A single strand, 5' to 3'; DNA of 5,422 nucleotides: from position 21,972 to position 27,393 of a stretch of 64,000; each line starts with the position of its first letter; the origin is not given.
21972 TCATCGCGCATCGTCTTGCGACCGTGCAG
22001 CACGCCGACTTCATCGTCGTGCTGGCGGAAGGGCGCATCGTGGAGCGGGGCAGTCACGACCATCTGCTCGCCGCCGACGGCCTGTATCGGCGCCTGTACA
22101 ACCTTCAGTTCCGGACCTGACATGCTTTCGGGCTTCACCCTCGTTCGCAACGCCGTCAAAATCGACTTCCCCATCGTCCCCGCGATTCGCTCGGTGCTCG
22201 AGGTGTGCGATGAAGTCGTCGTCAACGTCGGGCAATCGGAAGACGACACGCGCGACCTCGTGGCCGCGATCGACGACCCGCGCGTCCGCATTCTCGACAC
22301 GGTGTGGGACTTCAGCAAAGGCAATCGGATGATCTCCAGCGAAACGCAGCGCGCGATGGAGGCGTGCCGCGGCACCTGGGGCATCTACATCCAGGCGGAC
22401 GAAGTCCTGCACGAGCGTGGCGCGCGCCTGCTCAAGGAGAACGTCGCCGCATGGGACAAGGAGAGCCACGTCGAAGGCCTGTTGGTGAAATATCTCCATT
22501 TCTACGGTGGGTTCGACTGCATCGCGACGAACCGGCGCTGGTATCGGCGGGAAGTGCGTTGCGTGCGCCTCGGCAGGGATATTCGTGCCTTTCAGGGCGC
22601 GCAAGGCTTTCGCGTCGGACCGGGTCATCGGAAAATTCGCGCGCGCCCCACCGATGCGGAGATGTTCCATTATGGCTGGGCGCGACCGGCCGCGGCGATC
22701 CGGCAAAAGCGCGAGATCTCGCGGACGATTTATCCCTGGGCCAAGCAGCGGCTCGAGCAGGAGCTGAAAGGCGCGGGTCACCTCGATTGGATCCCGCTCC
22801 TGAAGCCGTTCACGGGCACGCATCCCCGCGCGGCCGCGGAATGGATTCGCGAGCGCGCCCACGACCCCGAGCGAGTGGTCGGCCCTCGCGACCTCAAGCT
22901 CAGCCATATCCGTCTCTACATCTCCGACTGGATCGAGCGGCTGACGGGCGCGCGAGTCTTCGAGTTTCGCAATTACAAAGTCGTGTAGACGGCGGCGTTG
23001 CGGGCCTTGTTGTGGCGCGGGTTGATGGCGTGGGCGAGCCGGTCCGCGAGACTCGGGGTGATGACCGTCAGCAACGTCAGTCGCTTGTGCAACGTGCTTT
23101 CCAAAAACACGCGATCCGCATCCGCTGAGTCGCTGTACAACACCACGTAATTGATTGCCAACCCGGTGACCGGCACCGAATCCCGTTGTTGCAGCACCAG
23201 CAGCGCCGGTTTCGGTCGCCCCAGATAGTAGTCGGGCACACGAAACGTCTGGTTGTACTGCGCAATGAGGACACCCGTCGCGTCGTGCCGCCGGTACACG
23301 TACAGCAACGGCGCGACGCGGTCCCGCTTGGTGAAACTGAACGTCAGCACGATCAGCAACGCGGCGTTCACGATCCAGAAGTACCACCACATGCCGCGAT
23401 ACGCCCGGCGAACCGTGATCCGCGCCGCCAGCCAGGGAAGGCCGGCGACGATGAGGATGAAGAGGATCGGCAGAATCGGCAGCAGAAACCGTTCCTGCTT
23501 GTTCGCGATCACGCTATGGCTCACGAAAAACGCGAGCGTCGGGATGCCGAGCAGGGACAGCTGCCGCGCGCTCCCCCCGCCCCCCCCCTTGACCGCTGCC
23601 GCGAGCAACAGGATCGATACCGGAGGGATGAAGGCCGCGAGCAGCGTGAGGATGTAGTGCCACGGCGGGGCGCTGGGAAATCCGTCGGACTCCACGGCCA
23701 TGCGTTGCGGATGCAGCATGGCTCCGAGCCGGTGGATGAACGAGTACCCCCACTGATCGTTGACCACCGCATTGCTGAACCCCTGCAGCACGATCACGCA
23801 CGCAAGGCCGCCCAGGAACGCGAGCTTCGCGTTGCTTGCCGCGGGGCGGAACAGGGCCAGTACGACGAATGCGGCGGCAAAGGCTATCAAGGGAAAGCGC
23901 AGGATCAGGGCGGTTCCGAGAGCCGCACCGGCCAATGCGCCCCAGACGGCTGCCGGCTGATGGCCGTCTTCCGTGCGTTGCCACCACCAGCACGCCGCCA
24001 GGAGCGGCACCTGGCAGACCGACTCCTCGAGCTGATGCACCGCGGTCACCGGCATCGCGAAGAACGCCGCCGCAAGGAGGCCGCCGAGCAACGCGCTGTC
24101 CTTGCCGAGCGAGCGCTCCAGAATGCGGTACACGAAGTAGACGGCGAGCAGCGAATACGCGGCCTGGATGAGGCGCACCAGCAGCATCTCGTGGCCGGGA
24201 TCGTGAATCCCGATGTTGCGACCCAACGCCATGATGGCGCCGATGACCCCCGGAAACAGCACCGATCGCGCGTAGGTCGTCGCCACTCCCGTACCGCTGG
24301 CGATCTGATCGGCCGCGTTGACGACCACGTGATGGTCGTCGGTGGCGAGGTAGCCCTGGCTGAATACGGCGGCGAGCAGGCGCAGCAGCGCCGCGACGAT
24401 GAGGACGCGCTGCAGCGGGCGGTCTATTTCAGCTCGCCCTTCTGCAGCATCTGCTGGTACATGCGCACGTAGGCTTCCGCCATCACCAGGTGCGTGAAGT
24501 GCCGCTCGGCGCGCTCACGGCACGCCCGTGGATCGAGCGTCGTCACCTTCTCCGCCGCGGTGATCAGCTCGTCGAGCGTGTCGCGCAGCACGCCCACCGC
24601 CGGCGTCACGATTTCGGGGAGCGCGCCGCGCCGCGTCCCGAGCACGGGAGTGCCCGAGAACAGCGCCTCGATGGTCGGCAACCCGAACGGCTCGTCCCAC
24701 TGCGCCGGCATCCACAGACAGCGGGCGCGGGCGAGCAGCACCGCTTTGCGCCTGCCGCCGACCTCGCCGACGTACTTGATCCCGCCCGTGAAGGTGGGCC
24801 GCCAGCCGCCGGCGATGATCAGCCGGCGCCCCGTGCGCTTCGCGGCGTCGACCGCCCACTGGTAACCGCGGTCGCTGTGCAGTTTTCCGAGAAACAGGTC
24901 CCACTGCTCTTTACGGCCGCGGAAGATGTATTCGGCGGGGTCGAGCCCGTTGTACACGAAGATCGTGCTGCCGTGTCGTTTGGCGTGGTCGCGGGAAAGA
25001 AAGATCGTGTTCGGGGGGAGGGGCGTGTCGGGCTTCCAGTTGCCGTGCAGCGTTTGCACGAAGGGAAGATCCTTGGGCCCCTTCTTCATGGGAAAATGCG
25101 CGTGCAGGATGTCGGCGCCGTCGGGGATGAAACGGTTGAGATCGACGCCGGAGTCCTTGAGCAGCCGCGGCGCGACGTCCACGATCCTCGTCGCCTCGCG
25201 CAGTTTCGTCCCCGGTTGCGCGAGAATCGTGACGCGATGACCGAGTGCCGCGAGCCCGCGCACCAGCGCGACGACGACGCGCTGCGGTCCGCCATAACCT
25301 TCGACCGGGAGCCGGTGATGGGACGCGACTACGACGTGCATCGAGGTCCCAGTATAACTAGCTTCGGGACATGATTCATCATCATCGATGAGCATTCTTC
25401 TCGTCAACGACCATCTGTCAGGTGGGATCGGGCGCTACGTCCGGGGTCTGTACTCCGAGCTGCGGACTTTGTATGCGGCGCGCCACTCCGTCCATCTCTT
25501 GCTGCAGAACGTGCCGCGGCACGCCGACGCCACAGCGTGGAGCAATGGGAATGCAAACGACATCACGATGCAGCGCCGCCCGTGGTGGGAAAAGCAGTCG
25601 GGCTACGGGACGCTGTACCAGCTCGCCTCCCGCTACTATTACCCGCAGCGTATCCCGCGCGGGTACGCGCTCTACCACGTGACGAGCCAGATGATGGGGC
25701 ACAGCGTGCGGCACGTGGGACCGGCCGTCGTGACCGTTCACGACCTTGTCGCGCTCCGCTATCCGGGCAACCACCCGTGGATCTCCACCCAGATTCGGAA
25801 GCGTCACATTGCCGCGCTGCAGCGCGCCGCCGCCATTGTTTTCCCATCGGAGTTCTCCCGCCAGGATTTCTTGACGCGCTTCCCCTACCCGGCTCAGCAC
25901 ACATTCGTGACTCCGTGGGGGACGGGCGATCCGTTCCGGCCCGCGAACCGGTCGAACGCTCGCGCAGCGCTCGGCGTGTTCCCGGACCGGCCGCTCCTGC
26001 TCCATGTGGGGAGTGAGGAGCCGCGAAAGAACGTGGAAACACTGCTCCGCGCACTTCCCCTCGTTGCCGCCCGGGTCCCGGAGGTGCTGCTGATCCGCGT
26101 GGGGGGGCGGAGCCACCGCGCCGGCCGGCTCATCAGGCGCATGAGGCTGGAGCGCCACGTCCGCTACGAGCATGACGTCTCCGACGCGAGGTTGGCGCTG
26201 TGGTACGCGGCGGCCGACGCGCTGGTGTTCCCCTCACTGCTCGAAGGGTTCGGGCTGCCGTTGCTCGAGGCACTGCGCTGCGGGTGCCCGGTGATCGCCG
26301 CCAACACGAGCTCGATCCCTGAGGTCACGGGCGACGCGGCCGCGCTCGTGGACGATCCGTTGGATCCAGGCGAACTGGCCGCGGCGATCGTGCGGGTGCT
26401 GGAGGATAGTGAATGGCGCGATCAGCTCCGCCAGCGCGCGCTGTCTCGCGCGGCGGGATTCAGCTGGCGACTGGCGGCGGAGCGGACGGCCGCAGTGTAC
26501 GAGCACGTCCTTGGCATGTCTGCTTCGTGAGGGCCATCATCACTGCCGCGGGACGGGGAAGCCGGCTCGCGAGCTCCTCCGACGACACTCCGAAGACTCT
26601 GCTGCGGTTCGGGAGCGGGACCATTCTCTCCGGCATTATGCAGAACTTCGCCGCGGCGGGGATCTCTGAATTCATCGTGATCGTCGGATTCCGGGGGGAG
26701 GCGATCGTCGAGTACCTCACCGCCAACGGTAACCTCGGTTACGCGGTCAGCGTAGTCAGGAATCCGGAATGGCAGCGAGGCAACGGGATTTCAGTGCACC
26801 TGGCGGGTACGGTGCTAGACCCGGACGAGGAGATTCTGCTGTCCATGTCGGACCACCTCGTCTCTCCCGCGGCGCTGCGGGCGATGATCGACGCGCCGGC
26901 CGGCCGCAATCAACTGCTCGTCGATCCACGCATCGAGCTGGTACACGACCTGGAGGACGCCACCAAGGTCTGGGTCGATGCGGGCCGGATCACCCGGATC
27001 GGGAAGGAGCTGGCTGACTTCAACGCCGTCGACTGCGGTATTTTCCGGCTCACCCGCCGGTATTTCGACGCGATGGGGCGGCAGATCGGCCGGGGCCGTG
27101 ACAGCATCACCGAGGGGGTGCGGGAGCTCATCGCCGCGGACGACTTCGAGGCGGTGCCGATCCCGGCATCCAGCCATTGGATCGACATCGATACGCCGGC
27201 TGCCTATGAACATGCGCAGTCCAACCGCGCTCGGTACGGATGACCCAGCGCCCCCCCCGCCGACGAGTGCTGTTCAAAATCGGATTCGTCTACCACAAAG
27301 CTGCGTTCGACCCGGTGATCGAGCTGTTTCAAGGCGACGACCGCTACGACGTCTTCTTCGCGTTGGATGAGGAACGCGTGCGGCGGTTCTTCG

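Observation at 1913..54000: At least 13 arrays of tandem 7-, 8- or 10-nt units (STRR-like) at gene junctions and in-frame inside housekeeping genes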

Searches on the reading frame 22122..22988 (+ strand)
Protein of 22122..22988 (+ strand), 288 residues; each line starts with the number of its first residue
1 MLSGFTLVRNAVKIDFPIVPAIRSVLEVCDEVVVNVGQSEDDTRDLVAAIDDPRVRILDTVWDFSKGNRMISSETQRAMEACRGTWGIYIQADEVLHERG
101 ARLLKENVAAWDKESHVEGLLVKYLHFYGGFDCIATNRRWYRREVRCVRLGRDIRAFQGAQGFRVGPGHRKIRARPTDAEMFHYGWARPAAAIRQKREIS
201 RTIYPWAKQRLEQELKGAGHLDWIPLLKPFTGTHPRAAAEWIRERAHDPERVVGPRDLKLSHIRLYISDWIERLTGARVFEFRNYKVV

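Call 67: search_protein_families(library=pfam, proteins=[window:22122-22988:+], max_evalue=0.00001)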
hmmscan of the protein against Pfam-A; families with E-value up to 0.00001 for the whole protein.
window:22122-22988:+ (288 aa): 0 families

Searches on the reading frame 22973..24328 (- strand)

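Call 67: search_protein_families(library=pfam, proteins=[window:22973-24328:-], max_evalue=0.00001)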
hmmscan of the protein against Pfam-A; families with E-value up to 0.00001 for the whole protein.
window:22973-24328:- (451 aa): 2 families
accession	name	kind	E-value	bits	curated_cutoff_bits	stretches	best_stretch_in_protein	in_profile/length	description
PF03901.23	Glyco_transf_22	-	2.8e-14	53.6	23.8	1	20-342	52-374/414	Alg9-like mannosyltransferase family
PF13231.12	PMT_2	-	1.4e-12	48.5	26.1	1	45-181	18-154/160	Dolichyl-phosphate-mannose-protein mannosyltransferase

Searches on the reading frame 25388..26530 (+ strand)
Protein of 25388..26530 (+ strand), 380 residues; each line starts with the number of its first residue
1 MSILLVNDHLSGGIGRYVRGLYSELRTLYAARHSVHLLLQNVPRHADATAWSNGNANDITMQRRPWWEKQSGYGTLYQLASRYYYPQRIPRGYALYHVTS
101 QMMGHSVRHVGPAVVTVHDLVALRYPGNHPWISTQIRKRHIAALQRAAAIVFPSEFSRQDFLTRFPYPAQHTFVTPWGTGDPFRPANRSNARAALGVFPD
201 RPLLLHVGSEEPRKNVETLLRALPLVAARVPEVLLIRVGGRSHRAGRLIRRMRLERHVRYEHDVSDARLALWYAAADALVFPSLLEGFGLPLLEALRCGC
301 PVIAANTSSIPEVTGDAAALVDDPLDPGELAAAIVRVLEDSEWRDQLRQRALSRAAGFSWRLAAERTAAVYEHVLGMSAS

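Call 67: search_protein_families(library=pfam, proteins=[window:25388-26530:+], max_evalue=0.00001)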
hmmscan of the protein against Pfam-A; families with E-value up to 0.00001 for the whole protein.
window:25388-26530:+ (380 aa): 5 families
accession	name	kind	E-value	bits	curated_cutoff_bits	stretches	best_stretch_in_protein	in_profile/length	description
PF00534.26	Glycos_transf_1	-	9.2e-31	107.1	26.4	1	188-351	2-169/172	Glycosyl transferases group 1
PF13692.12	Glyco_trans_1_4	-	3.8e-27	95.7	27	1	202-340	2-142/142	Glycosyl transferases group 1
PF13439.12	Glyco_transf_4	-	1.7e-09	38.3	28.5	1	12-178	2-165/170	Glycosyltransferase Family 4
PF20706.3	GT4-conflict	-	7.1e-08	32.3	26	1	212-351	210-355/385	Family 4 Glycosyltransferase in conflict systems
PF13579.12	Glyco_trans_4_4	-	1.4e-07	32.4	29.7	1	12-176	1-157/158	Glycosyl transferase 4-like domain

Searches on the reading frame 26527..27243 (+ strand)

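Call 67: search_protein_families(library=pfam, proteins=[window:26527-27243:+], max_evalue=0.00001)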
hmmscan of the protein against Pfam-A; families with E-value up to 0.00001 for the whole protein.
window:26527-27243:+ (238 aa): 2 families
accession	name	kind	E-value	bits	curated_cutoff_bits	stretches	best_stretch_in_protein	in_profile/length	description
PF12804.13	NTP_transf_3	-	6.8e-12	46.3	27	1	3-125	1-112/160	MobA-like NTP transferase domain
PF00483.29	NTP_transferase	-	1.2e-10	41.8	21.2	1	3-233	2-241/245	Nucleotidyl transferase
